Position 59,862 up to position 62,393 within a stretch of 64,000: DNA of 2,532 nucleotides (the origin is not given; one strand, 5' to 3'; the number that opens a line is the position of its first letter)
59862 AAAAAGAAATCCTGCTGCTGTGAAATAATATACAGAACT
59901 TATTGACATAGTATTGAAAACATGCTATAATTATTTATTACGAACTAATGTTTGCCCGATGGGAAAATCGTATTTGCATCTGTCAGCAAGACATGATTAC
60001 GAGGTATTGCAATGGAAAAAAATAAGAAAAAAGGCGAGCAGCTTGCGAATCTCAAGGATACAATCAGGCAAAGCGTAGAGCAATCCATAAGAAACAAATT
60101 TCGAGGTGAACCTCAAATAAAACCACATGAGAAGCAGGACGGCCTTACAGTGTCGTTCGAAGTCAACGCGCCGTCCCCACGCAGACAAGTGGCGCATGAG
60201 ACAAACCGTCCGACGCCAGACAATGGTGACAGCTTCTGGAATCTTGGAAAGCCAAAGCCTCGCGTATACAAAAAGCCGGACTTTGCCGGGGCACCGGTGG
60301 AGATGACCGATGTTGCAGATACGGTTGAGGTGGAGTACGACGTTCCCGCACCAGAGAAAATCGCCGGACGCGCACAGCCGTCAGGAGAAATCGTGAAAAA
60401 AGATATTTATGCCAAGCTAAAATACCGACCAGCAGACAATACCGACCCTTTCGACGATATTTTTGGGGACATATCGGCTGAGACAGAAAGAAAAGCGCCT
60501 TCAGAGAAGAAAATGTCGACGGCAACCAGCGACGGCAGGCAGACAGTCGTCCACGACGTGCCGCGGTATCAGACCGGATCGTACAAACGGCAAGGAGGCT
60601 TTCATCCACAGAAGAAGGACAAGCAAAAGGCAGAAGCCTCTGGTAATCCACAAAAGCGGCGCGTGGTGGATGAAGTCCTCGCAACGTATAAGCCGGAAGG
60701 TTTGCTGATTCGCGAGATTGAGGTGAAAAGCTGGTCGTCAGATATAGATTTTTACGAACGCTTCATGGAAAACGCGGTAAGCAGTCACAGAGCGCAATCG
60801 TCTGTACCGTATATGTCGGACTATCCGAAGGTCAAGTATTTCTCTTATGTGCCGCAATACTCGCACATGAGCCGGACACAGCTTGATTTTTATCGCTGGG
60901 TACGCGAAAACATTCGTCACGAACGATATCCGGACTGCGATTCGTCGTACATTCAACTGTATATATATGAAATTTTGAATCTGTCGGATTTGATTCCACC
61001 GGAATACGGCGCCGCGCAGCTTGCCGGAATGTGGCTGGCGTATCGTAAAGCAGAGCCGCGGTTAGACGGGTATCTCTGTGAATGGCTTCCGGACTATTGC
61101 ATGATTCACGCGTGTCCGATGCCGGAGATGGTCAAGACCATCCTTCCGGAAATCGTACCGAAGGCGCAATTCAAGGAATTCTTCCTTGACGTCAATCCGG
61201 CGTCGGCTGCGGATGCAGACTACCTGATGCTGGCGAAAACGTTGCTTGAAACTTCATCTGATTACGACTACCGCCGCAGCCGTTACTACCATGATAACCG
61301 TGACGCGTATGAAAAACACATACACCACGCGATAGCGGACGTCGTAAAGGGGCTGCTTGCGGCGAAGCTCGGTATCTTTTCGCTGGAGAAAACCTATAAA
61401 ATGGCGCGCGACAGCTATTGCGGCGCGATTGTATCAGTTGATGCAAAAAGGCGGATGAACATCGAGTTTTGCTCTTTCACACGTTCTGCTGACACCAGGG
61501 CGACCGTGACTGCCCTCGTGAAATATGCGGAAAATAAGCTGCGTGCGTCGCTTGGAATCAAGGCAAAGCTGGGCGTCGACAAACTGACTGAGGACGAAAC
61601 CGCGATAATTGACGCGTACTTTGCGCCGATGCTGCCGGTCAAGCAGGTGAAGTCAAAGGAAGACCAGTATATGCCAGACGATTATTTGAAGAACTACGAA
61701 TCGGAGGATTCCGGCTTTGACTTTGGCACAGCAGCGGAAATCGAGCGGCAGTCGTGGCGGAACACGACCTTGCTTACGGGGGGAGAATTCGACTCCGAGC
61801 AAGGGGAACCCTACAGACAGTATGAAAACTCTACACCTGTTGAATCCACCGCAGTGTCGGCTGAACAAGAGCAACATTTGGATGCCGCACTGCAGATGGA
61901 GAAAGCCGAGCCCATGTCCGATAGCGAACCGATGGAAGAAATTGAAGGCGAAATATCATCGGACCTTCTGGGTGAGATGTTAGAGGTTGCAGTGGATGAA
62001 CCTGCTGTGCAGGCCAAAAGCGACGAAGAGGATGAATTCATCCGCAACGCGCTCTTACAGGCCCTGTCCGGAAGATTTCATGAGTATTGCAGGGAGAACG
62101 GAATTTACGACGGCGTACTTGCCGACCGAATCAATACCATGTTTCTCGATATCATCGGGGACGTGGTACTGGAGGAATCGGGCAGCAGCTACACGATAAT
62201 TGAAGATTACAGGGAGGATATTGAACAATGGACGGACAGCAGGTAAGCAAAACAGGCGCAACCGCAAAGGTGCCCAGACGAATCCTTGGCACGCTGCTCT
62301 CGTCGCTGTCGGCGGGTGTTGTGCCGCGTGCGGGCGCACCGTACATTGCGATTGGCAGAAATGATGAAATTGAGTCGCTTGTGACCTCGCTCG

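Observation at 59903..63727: Self-contained TerB_N/TerB_C + DUF2791 (BrxD-like) ATPase cassette: Shango-like module without an adjacent helicase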

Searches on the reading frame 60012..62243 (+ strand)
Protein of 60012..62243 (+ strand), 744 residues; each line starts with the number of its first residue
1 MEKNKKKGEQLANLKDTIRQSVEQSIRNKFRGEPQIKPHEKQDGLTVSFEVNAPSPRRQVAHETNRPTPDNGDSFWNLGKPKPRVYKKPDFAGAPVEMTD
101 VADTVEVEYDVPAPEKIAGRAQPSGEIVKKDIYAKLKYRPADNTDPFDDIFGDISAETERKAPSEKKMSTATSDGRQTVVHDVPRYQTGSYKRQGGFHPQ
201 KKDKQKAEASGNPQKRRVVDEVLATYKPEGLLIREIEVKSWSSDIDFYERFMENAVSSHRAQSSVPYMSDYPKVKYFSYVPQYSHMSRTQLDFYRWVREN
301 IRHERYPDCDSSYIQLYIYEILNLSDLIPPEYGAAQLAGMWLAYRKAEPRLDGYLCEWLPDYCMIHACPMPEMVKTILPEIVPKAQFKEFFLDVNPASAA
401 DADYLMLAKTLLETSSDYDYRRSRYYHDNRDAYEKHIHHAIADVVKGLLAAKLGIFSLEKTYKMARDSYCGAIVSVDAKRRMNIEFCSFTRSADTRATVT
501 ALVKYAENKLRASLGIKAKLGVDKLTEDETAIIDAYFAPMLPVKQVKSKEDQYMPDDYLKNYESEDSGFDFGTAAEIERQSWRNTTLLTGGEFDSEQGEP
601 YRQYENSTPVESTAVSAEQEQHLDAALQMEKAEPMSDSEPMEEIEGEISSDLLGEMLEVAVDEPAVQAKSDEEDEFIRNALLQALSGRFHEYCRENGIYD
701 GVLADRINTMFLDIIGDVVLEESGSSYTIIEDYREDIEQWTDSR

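Call 4: search_protein_families(library=pfam, proteins=[window:60012-62243:+], max_evalue=0.1)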
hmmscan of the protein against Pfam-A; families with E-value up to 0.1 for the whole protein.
window:60012-62243:+ (744 aa): 2 families
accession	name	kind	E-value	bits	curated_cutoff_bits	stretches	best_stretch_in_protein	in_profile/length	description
PF13208.11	TerB_N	-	6.7e-10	39.5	25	1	272-368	48-137/207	TerB N-terminal domain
PF15615.11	TerB_C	-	3.3e-07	31.1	26.3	1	679-738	83-148/148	TerB-C domain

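Call 5: search_protein_families(library=padloc, proteins=[window:60012-62243:+], max_evalue=0.1)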
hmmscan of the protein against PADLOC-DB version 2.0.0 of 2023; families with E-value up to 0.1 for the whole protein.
window:60012-62243:+ (744 aa): 1 family
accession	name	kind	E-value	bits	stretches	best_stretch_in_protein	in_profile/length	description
PDLC03958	SngA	-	2.5e-43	147.5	1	172-741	52-527/528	-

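Call 6: search_protein_families(library=ncbifam, proteins=[window:60012-62243:+], max_evalue=0.1)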
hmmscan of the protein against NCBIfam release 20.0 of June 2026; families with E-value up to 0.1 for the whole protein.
window:60012-62243:+ (744 aa): 0 families

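Call 49: search_solved_structures(query=window:60012-62243:+, max_evalue=0.1)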
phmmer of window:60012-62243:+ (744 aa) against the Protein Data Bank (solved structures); distinct sequences matched with E-value up to 0.1: 0.

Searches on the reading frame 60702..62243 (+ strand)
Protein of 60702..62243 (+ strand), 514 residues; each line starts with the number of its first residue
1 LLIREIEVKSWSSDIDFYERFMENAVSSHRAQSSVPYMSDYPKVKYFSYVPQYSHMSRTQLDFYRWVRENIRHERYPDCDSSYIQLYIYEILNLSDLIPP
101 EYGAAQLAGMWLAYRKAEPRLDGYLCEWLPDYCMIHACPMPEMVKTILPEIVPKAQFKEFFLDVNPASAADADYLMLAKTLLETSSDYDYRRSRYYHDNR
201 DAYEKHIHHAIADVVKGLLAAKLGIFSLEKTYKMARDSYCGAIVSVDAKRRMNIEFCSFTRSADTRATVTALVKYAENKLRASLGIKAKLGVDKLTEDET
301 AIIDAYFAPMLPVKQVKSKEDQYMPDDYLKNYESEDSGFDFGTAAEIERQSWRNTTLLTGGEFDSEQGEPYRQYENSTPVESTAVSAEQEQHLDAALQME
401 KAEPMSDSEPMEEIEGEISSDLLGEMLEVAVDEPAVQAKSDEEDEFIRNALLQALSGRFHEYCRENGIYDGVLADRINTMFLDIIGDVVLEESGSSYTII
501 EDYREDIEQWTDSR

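Call 55: find_homologous_proteins(query=window:60702-62243:+, max_evalue=1e-10)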
Query window:60702-62243:+ (514 aa): 209 proteins with E <= 1e-10 among 8000 candidates; the best 120 are listed.
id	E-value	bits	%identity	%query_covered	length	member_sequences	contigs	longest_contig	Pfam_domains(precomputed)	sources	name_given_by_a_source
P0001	0.0e+0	1164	100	100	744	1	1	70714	PF13208.12,PF15615.12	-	-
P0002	7.3e-236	802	69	100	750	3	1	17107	PF13208.12,PF15615.12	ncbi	-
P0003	4.5e-231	786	68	100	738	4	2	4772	PF13208.12,PF15615.12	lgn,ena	-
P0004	2.9e-229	780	69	100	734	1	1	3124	PF13208.12,PF15615.12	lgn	-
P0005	1.1e-227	775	69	99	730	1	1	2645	PF13208.12,PF15615.12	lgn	-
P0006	1.9e-226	771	67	99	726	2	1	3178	PF13208.12,PF15615.12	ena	-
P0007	2.9e-226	770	67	99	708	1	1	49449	PF13208.12,PF15615.12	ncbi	-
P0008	5.8e-226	769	67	99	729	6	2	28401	PF13208.12,PF15615.12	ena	-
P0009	5.0e-225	766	67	99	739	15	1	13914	PF13208.12,PF15615.12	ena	-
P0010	3.4e-224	763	67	99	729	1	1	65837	PF13208.12,PF15615.12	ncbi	-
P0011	4.6e-223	759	66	99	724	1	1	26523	PF13208.12,PF15615.12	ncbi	-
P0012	1.4e-222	758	67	99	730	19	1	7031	PF13208.12,PF15615.12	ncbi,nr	ncbi:MAG: TerB N-terminal domain-containing protein [Clostridia bacterium]|nr:TerB N-terminal domain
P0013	1.6e-222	758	67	99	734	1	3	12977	PF13208.12,PF15615.12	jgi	-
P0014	1.0e-221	755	66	99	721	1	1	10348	PF13208.12,PF15615.12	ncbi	-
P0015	1.5e-221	754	67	99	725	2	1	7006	PF13208.12,PF15615.12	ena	-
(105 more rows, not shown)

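Call 64: predict_structure(alignment_id=A3)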
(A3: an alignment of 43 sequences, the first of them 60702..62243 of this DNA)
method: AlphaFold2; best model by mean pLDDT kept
length: 514 residues; sequences in the alignment: 43
mean_pLDDT: 83.5   pTM: 0.63
mean pLDDT of the five models: 83.5, 82.6, 82.3, 81.6, 80.6
residues with pLDDT >= 90: 360; 70-90: 42; 50-70: 26; < 50: 86
segments of 3 or more residues with pLDDT < 50: 332-337, 361-439
pLDDT, mean of each block of 10 residues (from residue 1): 95 79 96 96 95 96 98 97 98 97 98 96 96 97 95 94 94 96 95 97 98 97 93 95 92 96 93 98 95 94 98 68 65 49 74 70 42 37 39 39 37 36 35 39 92 97 97 97 94 95 96 84
secondary structure, 60 per line:
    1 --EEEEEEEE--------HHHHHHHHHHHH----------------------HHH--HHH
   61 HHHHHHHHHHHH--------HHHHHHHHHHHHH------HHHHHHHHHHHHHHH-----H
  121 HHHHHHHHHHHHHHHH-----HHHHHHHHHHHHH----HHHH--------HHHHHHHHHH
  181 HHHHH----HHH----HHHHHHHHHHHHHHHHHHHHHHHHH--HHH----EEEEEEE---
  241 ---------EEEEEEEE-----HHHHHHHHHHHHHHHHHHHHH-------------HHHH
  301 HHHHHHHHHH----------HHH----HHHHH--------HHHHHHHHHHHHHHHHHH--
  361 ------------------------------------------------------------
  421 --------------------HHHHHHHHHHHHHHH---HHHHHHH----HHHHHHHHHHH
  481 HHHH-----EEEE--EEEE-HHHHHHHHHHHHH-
elements in order: E3-10 H19-30 H58-72 H81-93 H100-114 H120-136 H142-154 H159-162 H171-185 H197-221 E231-237 E250-257 H263-283 H297-310 H328-332 H341-358 H441-455 H459-465 H470-484 E490-493 E496-499 H501-513

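Call 66: fold_search(model_id=the predicted structure, library=pdb)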
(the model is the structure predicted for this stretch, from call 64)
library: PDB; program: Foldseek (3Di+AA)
matches with E <= 10: 106; with E <= 0.001: 0
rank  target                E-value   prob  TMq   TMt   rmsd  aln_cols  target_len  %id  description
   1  6izx                  1.4e+00  0.08  0.09  0.09  15.1       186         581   13  The RNA-dependent RNA polymerase domain of dengue 2 NS5, bound with RK-0404678 (released 2019-12-25)
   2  4pwx_E                1.6e+00  0.16  0.18  0.29  17.9       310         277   12  Crystal structure of an ATP-bound Get3-Get4-Get5 complex from S.cerevisiae (released 2014-04-09)
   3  5fvc_E                1.6e+00  0.06  0.09  0.12  17.6       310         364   13  Structure of RNA-bound decameric HMPV nucleoprotein (released 2016-02-24)
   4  5fvc_B                1.6e+00  0.06  0.09  0.12  17.6       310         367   13  Structure of RNA-bound decameric HMPV nucleoprotein (released 2016-02-24)
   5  5ccv_F                1.7e+00  0.03  0.10  0.07  22.1       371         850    9  Crystal structure of full-length NS5 from dengue virus type 3 (released 2016-02-03)
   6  5fvc_I                1.8e+00  0.05  0.09  0.12  17.5       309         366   13  Structure of RNA-bound decameric HMPV nucleoprotein (released 2016-02-24)
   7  5zqk_B                1.9e+00  0.07  0.10  0.07  13.4       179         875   12  Dengue Virus Non Structural Protein 5 (released 2019-06-12)
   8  4pwx_C                2.2e+00  0.14  0.19  0.30  18.0       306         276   11  Crystal structure of an ATP-bound Get3-Get4-Get5 complex from S.cerevisiae (released 2014-04-09)
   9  5fvc_F                2.5e+00  0.04  0.09  0.12  17.6       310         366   13  Structure of RNA-bound decameric HMPV nucleoprotein (released 2016-02-24)
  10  5fvc_D                2.5e+00  0.04  0.09  0.12  17.6       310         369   13  Structure of RNA-bound decameric HMPV nucleoprotein (released 2016-02-24)
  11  5fvc_J                2.6e+00  0.04  0.09  0.12  17.4       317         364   12  Structure of RNA-bound decameric HMPV nucleoprotein (released 2016-02-24)
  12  5fvc_G                2.6e+00  0.04  0.10  0.12  17.5       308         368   13  Structure of RNA-bound decameric HMPV nucleoprotein (released 2016-02-24)
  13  7xd8_G                2.7e+00  0.07  0.10  0.09  12.1       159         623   13  Crystal Structure of Dengue Virus Serotype 2 (DENV2) Polymerase Elongation Complex (Native Form) (released 2022-12-21)
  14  7i28                  2.7e+00  0.04  0.10  0.09  15.5       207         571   11  Group deposition for crystallographic fragment screening of the NS5 RNA-dependent RNA polymerase from Dengue virus serot (released 2025-04-02)
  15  9dtt_A                2.8e+00  0.04  0.10  0.07  16.1       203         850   13  Cryo-EM structure of DENV2 NS5 in complex with Stem Loop A (SLA) (released 2024-10-23)
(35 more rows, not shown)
